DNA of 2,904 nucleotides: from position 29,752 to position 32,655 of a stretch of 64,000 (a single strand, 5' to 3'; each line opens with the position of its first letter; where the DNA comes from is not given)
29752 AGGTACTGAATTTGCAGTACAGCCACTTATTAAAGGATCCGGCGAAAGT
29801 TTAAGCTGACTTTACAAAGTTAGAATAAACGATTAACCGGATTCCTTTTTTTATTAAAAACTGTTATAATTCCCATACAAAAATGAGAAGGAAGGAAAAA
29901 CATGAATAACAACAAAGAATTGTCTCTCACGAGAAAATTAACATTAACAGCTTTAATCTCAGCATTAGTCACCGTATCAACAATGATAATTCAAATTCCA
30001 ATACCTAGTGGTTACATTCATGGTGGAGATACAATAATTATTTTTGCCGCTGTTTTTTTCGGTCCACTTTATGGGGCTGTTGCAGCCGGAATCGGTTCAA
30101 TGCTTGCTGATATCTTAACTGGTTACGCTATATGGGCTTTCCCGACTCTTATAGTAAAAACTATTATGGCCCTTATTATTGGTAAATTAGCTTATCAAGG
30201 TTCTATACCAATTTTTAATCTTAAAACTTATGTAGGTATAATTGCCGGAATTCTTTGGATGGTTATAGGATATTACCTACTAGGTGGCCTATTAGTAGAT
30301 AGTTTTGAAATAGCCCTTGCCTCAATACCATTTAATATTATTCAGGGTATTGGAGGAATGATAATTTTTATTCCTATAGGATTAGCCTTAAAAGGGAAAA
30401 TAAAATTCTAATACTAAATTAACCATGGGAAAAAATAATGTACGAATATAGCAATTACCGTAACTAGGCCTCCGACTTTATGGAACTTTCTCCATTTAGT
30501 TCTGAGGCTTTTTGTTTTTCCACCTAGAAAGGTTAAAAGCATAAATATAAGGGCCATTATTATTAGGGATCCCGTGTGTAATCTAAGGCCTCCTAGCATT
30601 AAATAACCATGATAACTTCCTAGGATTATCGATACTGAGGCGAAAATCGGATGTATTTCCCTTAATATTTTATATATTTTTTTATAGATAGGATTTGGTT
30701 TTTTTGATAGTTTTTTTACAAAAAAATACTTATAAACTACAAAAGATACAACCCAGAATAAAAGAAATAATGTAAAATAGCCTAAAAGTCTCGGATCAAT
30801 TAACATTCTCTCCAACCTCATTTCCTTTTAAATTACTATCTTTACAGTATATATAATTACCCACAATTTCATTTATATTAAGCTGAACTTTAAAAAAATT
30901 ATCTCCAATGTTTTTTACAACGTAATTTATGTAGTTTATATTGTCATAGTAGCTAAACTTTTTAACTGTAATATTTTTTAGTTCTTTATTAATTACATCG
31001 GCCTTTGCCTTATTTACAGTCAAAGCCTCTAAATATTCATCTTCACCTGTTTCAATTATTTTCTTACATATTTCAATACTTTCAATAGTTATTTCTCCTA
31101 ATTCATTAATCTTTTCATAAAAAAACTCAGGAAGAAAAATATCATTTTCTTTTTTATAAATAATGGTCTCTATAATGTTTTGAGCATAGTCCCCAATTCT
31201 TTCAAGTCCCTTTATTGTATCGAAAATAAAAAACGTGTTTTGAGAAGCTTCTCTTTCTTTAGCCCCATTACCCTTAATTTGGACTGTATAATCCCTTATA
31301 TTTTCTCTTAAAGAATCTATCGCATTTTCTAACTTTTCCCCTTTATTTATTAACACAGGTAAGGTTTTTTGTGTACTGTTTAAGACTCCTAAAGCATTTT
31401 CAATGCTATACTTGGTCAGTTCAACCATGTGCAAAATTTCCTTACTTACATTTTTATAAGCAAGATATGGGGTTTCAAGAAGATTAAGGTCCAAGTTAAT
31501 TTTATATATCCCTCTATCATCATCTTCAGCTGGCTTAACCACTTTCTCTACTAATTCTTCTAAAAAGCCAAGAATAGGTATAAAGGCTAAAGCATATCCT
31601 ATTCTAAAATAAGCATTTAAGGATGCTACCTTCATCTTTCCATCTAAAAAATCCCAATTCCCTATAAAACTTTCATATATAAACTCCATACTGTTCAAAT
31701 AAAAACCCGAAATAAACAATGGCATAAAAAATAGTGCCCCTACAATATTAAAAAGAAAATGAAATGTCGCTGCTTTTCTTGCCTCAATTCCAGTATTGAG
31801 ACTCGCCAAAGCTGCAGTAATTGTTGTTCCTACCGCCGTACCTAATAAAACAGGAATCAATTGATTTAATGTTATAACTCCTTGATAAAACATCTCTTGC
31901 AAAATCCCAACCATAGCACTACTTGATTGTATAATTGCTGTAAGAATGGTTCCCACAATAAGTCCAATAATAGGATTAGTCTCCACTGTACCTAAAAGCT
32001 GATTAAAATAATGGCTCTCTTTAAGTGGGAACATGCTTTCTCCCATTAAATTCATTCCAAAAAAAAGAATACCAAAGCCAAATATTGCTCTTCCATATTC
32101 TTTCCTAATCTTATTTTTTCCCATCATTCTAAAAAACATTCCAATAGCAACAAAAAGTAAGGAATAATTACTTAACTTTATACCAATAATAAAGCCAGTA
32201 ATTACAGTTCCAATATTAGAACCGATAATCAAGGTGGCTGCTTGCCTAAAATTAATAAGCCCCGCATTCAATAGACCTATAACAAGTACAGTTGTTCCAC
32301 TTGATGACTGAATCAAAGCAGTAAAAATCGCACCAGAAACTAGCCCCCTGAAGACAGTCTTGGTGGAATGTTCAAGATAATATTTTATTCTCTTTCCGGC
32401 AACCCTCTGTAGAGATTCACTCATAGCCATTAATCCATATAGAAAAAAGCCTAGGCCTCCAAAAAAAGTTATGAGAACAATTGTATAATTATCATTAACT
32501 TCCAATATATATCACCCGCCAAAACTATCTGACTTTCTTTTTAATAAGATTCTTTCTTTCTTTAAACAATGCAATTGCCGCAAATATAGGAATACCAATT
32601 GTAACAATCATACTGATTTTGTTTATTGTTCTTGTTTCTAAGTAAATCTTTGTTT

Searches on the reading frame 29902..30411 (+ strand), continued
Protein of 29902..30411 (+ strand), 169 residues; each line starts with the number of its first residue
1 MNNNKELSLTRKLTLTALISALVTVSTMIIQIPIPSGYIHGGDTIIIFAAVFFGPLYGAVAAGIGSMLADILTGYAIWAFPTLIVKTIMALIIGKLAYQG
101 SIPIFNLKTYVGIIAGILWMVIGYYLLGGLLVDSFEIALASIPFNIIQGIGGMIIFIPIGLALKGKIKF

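Call 23: find_encoding_contigs(protein=P0025, flank=3000, max_places=2)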
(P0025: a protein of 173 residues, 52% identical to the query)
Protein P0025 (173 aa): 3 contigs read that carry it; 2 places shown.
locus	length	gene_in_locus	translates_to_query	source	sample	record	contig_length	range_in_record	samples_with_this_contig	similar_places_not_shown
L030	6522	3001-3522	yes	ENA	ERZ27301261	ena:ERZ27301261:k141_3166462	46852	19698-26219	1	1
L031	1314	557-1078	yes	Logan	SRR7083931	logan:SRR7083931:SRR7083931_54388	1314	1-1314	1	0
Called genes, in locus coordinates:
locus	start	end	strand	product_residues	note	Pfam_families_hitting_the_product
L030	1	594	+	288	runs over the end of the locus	PF06983:3-dmu-9_3-mt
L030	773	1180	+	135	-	-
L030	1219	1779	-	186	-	-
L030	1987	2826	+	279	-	PF00753:Lactamase_B (faint), PF12706:Lactamase_B_2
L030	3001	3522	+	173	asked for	PF07155:ECF-ribofla_trS, PF12822:ECF_trnsprt (weak)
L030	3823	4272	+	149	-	PF27746:Small_heat_shock_put (weak), PF00011:HSP20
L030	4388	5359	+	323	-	PF00226:DnaJ, PF01556:DnaJ_C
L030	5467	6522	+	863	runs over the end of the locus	PF02861:Clp_N, PF02861:Clp_N, PF00004:AAA, PF17871:AAA_lid_9, PF00004:AAA, PF07724:AAA_2, PF07728:AAA_5, PF10431:ClpB_D2-small, +11 more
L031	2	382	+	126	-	?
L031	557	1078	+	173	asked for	PF07155:ECF-ribofla_trS, PF12822:ECF_trnsprt (weak)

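Call 26: find_encoding_contigs(protein=P0003, flank=2500, max_places=3)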
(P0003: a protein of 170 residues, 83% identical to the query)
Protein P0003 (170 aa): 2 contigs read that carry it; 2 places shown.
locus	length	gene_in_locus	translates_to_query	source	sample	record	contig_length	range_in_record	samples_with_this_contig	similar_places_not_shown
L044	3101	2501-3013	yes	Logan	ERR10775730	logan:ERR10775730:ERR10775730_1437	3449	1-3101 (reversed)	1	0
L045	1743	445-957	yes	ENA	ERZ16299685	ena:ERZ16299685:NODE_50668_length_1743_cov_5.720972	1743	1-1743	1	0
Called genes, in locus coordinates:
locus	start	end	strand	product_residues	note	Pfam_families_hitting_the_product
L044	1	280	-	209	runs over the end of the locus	?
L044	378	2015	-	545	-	PF00389:2-Hacid_dh, PF02826:2-Hacid_dh_C, PF19304:PGDH_inter, PF01842:ACT (weak)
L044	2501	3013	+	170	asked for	PF07155:ECF-ribofla_trS, PF12822:ECF_trnsprt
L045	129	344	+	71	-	-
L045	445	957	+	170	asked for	PF07155:ECF-ribofla_trS, PF12822:ECF_trnsprt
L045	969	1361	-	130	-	-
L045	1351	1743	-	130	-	?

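Call 27: find_encoding_contigs(protein=P0015, flank=2500, max_places=3)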
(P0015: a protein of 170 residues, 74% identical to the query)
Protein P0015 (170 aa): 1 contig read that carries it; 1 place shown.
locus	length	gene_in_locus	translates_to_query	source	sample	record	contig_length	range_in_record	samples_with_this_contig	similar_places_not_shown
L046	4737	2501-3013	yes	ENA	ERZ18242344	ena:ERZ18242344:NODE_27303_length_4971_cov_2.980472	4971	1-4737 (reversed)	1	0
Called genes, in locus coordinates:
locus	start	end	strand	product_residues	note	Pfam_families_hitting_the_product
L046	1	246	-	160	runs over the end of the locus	?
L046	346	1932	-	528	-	-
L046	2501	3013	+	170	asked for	PF07155:ECF-ribofla_trS, PF12822:ECF_trnsprt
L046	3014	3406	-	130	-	-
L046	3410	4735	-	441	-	?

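Call 28: find_encoding_contigs(protein=P0008, flank=2500, max_places=6)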
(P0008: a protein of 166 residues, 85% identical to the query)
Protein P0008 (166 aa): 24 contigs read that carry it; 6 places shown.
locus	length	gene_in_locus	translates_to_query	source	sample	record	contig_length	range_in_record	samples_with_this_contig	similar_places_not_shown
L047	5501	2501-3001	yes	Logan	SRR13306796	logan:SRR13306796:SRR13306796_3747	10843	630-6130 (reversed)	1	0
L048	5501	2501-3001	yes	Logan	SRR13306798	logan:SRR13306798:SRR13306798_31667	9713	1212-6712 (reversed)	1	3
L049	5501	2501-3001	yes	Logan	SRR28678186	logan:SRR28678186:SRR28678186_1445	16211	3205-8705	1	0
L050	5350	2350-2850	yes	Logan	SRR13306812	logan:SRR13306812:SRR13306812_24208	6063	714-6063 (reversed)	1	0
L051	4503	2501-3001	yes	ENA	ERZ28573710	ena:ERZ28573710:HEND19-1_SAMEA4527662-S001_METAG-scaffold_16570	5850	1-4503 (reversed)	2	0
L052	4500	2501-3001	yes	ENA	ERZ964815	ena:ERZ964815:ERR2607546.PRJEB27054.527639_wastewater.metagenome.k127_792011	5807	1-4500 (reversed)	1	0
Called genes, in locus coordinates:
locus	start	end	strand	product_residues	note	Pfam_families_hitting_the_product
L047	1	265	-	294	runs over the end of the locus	PF01557:FAA_hydrolase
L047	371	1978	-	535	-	PF00389:2-Hacid_dh, PF02826:2-Hacid_dh_C, PF03446:NAD_binding_2 (weak), PF19304:PGDH_inter, PF01842:ACT (weak)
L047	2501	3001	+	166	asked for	PF07155:ECF-ribofla_trS, PF12822:ECF_trnsprt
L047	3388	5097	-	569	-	PF02690:Na_Pi_cotrans, PF01895:PhoU (weak)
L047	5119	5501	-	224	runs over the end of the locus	-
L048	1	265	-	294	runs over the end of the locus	PF01557:FAA_hydrolase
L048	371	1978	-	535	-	PF00389:2-Hacid_dh, PF02826:2-Hacid_dh_C, PF03446:NAD_binding_2 (weak), PF19304:PGDH_inter, PF01842:ACT (weak)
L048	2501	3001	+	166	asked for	PF07155:ECF-ribofla_trS, PF12822:ECF_trnsprt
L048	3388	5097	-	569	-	PF02690:Na_Pi_cotrans, PF01895:PhoU (weak)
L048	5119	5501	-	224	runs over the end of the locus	-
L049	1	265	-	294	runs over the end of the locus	PF10370:Rv2993c-like_N (faint), PF01557:FAA_hydrolase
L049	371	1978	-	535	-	PF00389:2-Hacid_dh, PF02826:2-Hacid_dh_C, PF03446:NAD_binding_2 (weak), PF19304:PGDH_inter, PF01842:ACT (weak)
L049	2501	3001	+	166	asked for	PF07155:ECF-ribofla_trS, PF12822:ECF_trnsprt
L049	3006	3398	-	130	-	-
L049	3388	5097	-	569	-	PF02690:Na_Pi_cotrans, PF01895:PhoU (weak)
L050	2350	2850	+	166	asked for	PF07155:ECF-ribofla_trS, PF12822:ECF_trnsprt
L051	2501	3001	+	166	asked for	PF07155:ECF-ribofla_trS, PF12822:ECF_trnsprt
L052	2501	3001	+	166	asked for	PF07155:ECF-ribofla_trS, PF12822:ECF_trnsprt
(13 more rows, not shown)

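Call 38: search_solved_structures(query=window:29902-30411:+, max_evalue=0.01, show_alignments=1)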
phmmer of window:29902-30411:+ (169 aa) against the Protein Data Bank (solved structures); distinct sequences matched with E-value up to 0.01: 1.
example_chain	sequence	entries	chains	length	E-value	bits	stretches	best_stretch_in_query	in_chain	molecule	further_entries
4hzu_S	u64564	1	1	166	1.5e-09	41.2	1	12-156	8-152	Predicted membrane protein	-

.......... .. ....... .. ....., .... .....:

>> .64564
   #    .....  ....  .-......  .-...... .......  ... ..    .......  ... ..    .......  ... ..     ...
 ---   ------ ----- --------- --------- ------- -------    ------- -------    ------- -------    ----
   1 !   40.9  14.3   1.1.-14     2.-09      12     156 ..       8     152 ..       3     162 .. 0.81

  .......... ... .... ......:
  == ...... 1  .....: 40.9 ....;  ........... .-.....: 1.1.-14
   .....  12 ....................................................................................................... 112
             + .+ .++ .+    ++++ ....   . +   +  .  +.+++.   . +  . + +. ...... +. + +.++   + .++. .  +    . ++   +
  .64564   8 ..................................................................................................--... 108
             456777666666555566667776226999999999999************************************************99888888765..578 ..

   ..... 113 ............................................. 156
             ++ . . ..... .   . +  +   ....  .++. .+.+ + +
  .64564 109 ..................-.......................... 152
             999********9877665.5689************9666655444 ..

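Call 63: find_encoding_contigs(protein=P0021, flank=1500, max_places=2)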
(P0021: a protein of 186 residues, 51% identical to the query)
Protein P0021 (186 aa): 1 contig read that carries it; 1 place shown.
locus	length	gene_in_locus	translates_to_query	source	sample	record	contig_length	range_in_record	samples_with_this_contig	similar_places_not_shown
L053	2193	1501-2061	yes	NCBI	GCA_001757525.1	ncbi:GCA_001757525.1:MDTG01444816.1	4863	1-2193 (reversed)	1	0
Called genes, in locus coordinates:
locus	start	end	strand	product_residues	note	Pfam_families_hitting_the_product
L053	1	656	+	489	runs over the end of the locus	-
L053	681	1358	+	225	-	PF00027:cNMP_binding, PF13545:HTH_Crp_2, PF00325:Crp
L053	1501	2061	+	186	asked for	PF07155:ECF-ribofla_trS, PF12822:ECF_trnsprt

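Call 64: find_encoding_contigs(protein=P0019, flank=1500, max_places=2)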
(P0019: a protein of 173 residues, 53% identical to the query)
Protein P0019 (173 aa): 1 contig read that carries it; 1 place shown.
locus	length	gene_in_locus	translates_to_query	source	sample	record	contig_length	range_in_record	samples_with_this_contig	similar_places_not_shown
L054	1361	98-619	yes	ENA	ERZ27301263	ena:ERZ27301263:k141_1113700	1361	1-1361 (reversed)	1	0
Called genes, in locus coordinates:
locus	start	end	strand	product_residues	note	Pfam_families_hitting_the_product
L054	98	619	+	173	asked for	PF07155:ECF-ribofla_trS, PF12822:ECF_trnsprt (weak)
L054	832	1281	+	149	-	PF27746:Small_heat_shock_put (weak), PF00011:HSP20, PF17886:ArsA_HSP20 (faint)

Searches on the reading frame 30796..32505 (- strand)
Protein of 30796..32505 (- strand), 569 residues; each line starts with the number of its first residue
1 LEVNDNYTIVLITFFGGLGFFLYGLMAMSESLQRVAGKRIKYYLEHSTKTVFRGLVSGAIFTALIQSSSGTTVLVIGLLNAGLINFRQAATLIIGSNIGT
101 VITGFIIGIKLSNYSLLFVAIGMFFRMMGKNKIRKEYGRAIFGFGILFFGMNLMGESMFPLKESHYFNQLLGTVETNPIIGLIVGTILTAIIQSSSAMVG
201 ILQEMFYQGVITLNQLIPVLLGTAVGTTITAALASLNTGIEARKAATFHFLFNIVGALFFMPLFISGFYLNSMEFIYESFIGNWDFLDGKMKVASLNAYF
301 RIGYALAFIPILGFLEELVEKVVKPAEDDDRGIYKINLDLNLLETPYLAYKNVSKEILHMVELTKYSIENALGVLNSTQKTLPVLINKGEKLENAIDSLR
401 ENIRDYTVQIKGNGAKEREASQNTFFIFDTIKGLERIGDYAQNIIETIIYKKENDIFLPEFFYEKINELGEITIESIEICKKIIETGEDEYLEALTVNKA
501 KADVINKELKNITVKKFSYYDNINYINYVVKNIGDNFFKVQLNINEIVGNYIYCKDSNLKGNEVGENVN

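Call 6: search_protein_families(library=pfam, proteins=[window:30796-32505:-])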
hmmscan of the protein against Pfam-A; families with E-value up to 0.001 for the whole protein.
window:30796-32505:- (569 aa): 2 families
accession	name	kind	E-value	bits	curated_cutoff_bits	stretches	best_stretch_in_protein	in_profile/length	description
PF02690.20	Na_Pi_cotrans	-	2e-59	200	29.1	2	20-155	1-136/137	Na+/Pi-cotransporter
PF01895.24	PhoU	-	2e-08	34.9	23.5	1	358-447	2-88/89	PhoU domain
